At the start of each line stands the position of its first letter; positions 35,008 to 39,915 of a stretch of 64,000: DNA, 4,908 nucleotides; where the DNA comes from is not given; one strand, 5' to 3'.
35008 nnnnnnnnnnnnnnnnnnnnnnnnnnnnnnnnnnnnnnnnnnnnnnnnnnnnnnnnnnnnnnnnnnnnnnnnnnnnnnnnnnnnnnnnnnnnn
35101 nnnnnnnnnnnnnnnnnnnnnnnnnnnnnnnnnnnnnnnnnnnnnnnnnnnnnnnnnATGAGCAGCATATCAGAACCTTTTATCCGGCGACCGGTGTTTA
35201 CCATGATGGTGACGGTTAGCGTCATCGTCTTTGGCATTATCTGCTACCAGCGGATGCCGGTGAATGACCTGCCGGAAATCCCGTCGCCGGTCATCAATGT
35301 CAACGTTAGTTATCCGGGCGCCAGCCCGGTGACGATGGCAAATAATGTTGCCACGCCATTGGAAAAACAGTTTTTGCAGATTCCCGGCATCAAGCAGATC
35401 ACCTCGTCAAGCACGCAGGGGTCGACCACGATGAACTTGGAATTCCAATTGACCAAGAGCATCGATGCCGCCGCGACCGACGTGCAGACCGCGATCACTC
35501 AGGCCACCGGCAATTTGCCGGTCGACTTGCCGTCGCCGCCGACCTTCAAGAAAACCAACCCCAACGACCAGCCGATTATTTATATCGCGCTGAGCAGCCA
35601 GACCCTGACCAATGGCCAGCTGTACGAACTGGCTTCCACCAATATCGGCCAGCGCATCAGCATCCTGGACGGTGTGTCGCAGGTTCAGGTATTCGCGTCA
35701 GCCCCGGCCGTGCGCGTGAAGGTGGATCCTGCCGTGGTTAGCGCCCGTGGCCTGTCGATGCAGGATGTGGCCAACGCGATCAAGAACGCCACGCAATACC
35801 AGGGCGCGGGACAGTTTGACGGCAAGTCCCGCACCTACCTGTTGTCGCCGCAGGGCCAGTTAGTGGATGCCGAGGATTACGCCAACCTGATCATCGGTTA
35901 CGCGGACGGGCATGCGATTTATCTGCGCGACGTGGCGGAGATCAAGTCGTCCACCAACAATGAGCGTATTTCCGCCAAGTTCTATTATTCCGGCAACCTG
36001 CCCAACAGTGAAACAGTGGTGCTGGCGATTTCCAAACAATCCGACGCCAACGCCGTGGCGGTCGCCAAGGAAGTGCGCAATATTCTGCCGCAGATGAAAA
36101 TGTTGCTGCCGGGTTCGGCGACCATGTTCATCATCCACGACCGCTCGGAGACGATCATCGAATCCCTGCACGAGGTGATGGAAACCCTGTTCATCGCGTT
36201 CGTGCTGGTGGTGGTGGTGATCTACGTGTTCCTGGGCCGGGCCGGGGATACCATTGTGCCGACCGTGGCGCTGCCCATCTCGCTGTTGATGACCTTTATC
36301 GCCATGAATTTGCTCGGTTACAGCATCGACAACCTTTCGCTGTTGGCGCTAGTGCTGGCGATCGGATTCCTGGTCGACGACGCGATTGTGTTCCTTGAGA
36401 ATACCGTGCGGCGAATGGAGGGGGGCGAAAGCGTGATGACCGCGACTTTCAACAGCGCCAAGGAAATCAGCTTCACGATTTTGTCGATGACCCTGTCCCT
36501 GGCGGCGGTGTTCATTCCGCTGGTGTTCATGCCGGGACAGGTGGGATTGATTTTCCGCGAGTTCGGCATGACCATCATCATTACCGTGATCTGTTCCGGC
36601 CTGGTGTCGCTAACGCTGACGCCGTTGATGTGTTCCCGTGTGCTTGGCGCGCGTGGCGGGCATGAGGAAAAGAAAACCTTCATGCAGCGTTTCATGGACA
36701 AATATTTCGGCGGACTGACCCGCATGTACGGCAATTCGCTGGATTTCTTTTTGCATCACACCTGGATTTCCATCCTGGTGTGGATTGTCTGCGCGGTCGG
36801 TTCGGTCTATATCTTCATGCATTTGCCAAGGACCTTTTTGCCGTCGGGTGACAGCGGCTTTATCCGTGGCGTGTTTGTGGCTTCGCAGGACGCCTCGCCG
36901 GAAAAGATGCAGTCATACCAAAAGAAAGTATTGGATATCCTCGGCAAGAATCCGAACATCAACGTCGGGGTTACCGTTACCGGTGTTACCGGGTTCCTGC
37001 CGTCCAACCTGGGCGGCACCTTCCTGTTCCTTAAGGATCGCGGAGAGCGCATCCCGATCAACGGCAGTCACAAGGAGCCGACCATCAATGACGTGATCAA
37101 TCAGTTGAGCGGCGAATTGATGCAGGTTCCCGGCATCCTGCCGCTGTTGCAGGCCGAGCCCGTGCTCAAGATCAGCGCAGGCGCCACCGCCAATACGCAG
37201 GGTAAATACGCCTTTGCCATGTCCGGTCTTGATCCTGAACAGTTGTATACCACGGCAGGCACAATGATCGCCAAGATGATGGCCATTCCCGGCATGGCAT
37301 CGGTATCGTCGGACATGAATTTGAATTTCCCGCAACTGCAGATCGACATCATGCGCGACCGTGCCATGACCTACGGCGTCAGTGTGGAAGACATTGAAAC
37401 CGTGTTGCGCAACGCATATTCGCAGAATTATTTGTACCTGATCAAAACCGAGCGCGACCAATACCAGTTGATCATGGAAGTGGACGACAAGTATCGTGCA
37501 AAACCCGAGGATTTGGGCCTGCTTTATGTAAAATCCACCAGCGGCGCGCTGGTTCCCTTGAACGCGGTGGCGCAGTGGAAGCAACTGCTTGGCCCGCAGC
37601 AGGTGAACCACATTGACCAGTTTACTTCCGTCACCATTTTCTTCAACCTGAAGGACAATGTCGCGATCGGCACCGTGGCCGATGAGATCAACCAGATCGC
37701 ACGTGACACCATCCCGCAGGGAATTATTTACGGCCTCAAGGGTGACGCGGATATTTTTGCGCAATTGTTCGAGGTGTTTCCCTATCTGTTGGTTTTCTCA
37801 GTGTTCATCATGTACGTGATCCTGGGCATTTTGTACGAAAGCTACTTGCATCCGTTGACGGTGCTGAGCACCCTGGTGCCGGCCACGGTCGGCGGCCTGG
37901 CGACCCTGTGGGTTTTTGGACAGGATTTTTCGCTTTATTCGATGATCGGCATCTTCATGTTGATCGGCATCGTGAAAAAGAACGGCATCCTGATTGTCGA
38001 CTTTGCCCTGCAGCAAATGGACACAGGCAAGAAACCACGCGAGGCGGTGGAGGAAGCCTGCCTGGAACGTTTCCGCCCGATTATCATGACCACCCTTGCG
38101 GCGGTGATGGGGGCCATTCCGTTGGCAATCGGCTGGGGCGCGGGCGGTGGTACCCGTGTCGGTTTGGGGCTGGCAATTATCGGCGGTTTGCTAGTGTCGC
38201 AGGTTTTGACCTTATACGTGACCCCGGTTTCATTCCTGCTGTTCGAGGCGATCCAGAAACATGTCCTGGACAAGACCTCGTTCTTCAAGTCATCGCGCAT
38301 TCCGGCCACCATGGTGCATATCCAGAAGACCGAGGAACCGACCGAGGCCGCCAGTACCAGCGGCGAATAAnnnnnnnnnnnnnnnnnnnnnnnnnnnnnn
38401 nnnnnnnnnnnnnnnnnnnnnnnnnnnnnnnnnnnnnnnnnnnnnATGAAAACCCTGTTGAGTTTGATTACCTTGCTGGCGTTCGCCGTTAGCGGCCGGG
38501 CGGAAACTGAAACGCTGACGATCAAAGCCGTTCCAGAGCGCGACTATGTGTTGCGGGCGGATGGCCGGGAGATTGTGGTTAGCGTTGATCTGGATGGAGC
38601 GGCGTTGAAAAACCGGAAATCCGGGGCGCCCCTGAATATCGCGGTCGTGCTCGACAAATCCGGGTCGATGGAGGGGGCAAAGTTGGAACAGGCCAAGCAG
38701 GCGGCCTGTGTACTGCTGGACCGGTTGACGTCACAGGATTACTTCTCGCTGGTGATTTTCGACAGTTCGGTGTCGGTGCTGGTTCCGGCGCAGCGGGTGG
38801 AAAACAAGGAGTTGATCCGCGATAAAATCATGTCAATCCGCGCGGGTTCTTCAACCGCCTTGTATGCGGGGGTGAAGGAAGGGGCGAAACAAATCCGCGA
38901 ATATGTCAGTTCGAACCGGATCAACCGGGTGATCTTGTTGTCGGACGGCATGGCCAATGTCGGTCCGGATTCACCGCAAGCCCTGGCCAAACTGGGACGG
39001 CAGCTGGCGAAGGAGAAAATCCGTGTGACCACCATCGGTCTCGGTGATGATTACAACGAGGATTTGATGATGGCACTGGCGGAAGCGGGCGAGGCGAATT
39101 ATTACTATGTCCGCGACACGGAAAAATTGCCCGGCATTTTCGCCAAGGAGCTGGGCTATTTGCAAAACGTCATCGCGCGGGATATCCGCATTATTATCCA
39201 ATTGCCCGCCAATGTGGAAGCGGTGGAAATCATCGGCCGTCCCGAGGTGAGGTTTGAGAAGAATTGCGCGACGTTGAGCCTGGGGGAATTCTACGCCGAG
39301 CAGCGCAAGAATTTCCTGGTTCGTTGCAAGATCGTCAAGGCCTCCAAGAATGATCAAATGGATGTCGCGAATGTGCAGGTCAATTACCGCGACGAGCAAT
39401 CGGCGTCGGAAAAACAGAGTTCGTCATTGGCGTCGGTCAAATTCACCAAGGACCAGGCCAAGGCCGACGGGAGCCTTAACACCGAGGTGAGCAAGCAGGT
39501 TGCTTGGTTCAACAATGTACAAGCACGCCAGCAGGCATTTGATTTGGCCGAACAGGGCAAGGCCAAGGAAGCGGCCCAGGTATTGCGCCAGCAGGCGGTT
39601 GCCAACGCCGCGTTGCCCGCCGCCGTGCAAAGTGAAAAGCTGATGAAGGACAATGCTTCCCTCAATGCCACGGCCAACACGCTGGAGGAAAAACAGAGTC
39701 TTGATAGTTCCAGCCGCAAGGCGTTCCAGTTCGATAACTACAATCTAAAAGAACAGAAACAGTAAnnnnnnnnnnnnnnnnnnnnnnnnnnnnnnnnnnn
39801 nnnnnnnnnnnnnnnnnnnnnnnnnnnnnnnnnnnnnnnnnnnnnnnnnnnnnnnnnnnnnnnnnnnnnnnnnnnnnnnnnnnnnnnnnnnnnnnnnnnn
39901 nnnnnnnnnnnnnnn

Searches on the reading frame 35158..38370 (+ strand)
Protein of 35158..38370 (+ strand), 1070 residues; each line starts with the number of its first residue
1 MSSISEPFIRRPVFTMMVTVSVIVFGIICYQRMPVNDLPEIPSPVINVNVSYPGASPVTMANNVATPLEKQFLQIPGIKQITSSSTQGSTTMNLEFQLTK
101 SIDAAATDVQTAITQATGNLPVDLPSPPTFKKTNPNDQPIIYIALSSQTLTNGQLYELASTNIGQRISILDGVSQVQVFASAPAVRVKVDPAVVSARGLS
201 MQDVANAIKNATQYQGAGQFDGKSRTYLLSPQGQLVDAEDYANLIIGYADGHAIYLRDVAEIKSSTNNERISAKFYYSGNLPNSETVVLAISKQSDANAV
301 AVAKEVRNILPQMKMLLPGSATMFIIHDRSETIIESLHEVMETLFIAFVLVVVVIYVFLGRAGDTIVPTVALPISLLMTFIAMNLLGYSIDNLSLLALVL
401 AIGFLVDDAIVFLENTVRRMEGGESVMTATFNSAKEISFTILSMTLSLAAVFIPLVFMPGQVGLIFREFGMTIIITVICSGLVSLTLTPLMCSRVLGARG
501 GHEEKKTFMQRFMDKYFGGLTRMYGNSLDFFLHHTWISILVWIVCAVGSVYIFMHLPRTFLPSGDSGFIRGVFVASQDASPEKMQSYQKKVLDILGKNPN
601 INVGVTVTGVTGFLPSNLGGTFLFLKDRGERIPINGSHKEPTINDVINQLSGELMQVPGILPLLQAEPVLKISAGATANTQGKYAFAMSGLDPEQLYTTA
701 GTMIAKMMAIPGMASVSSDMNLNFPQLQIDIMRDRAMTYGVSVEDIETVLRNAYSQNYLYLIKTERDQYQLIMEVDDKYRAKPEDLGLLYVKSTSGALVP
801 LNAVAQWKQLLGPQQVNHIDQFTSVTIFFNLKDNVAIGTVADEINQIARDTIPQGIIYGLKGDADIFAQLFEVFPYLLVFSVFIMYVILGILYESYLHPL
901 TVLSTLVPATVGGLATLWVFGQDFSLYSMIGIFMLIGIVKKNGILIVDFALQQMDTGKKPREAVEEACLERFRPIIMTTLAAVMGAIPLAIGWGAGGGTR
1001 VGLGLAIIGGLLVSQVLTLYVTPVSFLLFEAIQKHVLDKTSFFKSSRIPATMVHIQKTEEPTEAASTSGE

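Call 8: search_protein_families(library=pfam, proteins=[window:35158-38370:+], max_evalue=0.001)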
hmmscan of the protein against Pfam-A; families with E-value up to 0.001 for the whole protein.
window:35158-38370:+ (1070 aa): 2 families
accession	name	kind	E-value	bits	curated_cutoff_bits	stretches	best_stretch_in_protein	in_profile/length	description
PF00873.25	ACR_tran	-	2.7e-278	926.3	28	1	5-1029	2-1020/1021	AcrB/AcrD/AcrF family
PF02355.23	SecD_SecF_C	-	5.3e-05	23.1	20.5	1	869-1022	28-179/189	Protein export membrane protein SecD/SecF, C-terminal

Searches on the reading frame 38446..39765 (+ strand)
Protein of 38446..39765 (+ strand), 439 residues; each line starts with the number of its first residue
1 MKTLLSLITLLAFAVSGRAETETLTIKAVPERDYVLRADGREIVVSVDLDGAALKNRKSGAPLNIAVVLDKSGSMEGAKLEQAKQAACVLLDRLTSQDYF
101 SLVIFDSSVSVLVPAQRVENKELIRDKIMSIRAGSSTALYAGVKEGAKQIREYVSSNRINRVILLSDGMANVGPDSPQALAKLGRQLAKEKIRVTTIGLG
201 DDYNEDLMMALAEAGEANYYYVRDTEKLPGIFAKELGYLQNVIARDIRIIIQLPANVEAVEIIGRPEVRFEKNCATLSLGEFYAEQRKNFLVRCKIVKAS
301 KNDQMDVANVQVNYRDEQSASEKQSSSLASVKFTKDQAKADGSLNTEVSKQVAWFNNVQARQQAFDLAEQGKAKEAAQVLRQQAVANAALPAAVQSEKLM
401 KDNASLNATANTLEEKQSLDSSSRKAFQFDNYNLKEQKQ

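Call 8: search_protein_families(library=pfam, proteins=[window:38446-39765:+], max_evalue=0.001)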
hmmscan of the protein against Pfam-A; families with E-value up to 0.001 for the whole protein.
window:38446-39765:+ (439 aa): 3 families
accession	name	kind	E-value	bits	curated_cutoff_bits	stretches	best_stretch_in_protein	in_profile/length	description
PF00092.34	VWA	-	1.3e-20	74.8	23.8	1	64-233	1-173/174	von Willebrand factor type A domain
PF13768.12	VWA_3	-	9.7e-12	45.6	27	1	64-220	2-154/155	von Willebrand factor type A domain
PF13519.12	VWA_2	-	9.4e-11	42.7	27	1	66-168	2-106/107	von Willebrand factor type A domain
